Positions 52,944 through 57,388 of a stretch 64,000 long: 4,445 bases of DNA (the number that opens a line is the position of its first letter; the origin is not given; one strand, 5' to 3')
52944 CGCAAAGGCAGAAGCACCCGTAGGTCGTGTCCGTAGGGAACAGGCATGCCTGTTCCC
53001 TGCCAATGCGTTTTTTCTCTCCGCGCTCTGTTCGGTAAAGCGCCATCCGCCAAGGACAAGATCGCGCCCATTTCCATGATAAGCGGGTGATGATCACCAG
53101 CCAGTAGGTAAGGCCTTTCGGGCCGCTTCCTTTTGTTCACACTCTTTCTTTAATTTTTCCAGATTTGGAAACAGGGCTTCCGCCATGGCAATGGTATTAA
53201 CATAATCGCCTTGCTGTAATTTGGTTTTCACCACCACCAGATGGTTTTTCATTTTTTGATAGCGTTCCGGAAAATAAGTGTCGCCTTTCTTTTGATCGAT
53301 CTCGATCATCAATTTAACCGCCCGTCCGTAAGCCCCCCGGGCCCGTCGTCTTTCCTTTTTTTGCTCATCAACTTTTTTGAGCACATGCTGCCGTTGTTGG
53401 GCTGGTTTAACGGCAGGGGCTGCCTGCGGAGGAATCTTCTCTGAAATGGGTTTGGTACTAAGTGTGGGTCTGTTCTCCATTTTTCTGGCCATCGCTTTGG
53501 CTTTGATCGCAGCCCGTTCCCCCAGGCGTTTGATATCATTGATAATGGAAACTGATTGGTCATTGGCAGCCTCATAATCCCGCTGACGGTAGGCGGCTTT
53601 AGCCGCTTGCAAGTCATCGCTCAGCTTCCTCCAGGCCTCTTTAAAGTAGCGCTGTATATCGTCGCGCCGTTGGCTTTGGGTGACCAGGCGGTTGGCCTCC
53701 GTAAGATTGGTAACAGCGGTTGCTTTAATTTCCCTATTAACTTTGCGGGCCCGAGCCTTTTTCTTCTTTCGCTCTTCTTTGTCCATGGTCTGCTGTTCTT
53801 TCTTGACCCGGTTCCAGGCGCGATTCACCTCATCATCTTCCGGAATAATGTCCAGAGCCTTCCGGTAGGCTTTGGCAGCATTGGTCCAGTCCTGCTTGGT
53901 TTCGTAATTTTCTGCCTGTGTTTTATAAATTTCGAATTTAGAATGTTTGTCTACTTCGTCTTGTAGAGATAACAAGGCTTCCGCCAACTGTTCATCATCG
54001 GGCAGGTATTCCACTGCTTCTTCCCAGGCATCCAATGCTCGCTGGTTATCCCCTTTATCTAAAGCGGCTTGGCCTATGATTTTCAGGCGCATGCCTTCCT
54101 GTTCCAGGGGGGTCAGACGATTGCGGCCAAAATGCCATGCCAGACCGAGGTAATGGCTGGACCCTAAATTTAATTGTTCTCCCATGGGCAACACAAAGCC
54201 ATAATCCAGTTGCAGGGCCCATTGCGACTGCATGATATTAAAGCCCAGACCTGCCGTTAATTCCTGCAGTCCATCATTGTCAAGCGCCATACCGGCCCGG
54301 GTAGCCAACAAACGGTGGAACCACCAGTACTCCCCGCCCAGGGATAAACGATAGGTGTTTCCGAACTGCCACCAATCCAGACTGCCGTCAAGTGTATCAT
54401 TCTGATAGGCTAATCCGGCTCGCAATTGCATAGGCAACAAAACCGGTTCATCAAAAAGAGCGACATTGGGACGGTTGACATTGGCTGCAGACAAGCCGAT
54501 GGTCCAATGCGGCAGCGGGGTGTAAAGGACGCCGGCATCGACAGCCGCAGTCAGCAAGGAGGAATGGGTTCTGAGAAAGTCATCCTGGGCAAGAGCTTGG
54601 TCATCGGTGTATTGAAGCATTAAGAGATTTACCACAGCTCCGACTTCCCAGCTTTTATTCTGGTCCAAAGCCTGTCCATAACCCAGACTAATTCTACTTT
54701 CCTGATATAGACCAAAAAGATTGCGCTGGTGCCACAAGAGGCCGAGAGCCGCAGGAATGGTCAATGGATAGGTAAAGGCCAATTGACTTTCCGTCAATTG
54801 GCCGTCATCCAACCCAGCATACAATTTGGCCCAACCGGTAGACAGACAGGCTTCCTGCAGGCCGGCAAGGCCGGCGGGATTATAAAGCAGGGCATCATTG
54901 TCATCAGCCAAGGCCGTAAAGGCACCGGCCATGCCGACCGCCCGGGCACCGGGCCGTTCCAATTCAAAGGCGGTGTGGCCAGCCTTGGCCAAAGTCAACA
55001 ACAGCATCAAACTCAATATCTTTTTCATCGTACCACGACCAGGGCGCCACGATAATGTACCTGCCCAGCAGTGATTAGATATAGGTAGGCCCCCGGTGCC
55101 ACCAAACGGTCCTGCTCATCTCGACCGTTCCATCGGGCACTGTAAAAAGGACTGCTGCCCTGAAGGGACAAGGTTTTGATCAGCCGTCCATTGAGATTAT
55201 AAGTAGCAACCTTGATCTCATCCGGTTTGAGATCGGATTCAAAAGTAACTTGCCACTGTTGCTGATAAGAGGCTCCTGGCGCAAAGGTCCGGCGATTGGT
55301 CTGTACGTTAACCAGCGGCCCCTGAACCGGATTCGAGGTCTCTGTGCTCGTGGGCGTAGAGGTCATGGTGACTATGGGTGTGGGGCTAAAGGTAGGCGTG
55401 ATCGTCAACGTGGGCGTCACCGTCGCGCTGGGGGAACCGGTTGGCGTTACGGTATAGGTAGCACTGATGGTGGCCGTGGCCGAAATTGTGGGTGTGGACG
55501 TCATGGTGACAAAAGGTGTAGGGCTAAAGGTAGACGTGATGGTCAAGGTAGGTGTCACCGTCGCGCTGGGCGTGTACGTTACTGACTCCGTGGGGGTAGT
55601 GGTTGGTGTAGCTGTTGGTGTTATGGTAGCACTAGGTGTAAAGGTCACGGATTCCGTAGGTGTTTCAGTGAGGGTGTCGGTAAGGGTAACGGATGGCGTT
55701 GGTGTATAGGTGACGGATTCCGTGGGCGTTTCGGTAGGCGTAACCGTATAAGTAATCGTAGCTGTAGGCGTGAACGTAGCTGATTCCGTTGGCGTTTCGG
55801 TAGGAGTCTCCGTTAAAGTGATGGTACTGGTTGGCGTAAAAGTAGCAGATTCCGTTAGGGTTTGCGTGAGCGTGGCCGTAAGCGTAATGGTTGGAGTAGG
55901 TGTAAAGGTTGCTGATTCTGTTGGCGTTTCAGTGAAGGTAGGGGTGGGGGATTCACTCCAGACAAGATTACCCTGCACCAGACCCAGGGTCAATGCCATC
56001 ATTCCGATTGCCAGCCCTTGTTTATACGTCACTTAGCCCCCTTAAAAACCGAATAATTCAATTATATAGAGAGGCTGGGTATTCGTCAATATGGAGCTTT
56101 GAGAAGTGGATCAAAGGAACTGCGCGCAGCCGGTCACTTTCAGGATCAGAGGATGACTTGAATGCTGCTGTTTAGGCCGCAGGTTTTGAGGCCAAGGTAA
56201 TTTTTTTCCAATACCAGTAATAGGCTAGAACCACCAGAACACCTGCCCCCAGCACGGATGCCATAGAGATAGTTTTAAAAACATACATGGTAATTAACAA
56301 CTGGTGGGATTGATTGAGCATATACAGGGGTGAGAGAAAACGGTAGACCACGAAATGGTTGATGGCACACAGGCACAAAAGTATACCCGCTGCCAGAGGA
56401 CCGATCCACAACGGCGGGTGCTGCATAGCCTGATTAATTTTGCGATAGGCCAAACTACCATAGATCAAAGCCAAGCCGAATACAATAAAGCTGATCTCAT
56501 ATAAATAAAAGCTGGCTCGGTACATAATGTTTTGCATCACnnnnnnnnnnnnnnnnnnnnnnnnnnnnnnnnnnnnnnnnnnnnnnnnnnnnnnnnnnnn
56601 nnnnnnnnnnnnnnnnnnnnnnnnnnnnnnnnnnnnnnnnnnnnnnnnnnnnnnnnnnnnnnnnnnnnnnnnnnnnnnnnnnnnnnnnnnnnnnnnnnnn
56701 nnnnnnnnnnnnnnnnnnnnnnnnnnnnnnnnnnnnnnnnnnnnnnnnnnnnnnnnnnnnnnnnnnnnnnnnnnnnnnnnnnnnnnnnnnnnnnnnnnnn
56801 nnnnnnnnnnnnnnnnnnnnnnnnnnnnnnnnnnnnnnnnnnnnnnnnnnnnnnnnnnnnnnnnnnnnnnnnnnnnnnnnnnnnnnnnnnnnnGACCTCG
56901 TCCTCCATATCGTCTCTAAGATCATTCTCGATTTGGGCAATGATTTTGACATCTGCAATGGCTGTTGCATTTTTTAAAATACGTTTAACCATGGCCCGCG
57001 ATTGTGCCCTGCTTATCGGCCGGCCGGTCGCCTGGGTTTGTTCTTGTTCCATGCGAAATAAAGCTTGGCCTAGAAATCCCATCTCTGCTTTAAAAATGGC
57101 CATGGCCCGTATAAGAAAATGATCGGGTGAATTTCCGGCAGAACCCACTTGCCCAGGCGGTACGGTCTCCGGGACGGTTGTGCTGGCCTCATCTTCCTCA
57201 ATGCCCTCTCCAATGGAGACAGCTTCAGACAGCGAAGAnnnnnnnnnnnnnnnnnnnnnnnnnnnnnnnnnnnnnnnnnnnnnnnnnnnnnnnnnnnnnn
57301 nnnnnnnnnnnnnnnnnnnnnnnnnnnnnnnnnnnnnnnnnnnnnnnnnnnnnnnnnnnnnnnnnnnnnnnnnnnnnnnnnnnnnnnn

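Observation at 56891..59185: DUF4388-like plus tandem MshEN-motif protein with about 300 aa of exact tandem repeats, a putative c-di-GMP receptor of unknown output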

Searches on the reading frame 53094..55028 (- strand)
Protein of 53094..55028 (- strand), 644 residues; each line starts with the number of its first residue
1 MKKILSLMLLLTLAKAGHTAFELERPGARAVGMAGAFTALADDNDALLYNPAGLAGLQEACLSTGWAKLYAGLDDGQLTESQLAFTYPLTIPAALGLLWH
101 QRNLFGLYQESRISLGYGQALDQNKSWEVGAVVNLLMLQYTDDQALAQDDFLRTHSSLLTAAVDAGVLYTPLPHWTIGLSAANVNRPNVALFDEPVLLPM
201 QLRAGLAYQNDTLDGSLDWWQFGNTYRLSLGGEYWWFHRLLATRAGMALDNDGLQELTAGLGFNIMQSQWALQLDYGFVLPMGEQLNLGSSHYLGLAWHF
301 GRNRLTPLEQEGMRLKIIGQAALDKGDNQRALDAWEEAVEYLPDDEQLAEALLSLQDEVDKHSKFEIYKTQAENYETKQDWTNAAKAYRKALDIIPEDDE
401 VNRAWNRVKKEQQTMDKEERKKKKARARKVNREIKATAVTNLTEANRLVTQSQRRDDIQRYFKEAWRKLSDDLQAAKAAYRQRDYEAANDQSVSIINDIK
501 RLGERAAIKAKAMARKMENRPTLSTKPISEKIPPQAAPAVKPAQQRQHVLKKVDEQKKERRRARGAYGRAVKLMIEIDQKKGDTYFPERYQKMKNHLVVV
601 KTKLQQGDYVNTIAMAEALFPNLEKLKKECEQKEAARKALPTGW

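Call 3: search_protein_families(library=pfam, proteins=[window:53094-55028:-], max_evalue=1)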
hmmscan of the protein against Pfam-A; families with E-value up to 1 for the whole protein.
window:53094-55028:- (644 aa): 10 families
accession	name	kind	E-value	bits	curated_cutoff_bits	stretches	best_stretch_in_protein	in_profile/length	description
PF07719.23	TPR_2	-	1.5e-07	31.4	27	2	366-398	2-34/34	Tetratricopeptide repeat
PF03349.22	Toluene_X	-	0.00025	20.1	29.7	1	19-73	11-66/421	Outer membrane protein transport protein (OMPP1/FadL/TodX)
PF13729.12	TraF_2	-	0.00061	19.5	25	1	111-213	139-257/264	F plasmid transfer operon, TraF, protein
PF00515.34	TPR_1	-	0.0012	19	27.8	2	318-345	7-34/34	Tetratricopeptide repeat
PF13414.12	TPR_11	-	0.0019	18.3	26.8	1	378-401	7-30/42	TPR repeat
PF23914.1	TPR_CcmH_CycH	-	0.015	15.6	42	1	345-400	100-156/158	Cytochrome c-type biogenesis protein H TPR domain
PF04212.24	MIT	-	0.066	13.8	30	0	370-394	9-33/66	MIT (microtubule interacting and transport) domain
PF03687.19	UPF0164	-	0.12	11.6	21.4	1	25-62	47-84/325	Uncharacterised protein family (UPF0164)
PF13428.12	TPR_14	-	0.14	13.3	23.5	0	366-404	2-40/44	Tetratricopeptide repeat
PF13432.12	TPR_16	-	0.17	12.8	32.7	1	319-347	4-32/65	Tetratricopeptide repeat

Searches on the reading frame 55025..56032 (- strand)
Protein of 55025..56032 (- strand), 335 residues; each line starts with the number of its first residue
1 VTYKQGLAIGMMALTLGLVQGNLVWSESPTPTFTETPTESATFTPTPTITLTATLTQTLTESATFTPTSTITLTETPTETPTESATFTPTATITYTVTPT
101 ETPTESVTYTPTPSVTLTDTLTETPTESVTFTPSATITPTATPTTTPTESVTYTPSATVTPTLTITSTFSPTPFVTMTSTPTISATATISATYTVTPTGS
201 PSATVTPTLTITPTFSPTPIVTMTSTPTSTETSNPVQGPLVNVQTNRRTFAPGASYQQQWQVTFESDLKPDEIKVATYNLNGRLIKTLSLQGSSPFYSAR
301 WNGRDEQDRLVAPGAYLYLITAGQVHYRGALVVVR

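Call 3: search_protein_families(library=pfam, proteins=[window:55025-56032:-], max_evalue=1)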
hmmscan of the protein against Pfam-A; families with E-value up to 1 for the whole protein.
window:55025-56032:- (335 aa): 2 families
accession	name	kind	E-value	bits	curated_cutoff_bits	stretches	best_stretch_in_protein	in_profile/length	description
PF13860.13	FlgD_ig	-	1.1e-05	25.7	27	1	262-322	12-75/79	FlgD Ig-like domain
PF13585.12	CHU_C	-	0.061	13.9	27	1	272-323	28-74/86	CHU_C Type IX secretion signal domain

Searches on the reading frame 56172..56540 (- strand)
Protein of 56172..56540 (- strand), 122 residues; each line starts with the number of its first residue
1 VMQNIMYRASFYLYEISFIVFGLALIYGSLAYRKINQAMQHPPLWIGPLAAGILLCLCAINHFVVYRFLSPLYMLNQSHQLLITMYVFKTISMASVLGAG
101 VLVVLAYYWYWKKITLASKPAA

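Call 3: search_protein_families(library=pfam, proteins=[window:56172-56540:-], max_evalue=1)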
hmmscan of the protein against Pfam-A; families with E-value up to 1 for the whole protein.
window:56172-56540:- (122 aa): 1 family
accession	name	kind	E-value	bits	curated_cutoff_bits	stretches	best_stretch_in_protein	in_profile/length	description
PF06687.17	SUR7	-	0.49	10.5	29.6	0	45-108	114-165/201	SUR7/PalI family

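Call 6: search_protein_families(library=ncbifam, proteins=[window:56172-56540:-], max_evalue=1)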
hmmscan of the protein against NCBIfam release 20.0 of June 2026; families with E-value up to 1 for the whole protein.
window:56172-56540:- (122 aa): 2 families
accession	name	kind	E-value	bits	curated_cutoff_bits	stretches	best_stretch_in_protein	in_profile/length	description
NF008976.0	PRK12324.1-1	equivalog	0.022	14.1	474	1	14-99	59-146/306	decaprenyl-phosphate phosphoribosyltransferase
NF041421.1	MbpC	equivalog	0.17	11.8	200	1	77-111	86-122/148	mobilization protein MbpC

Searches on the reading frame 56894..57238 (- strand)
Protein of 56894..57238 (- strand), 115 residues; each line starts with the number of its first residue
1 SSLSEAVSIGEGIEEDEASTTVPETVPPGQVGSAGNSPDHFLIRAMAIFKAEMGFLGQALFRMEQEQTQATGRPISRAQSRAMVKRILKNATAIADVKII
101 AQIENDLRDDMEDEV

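Call 5: search_protein_families(library=pfam, proteins=[window:56894-57238:-], max_evalue=10)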
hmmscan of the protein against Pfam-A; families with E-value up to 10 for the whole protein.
seq(115 aa): 0 families
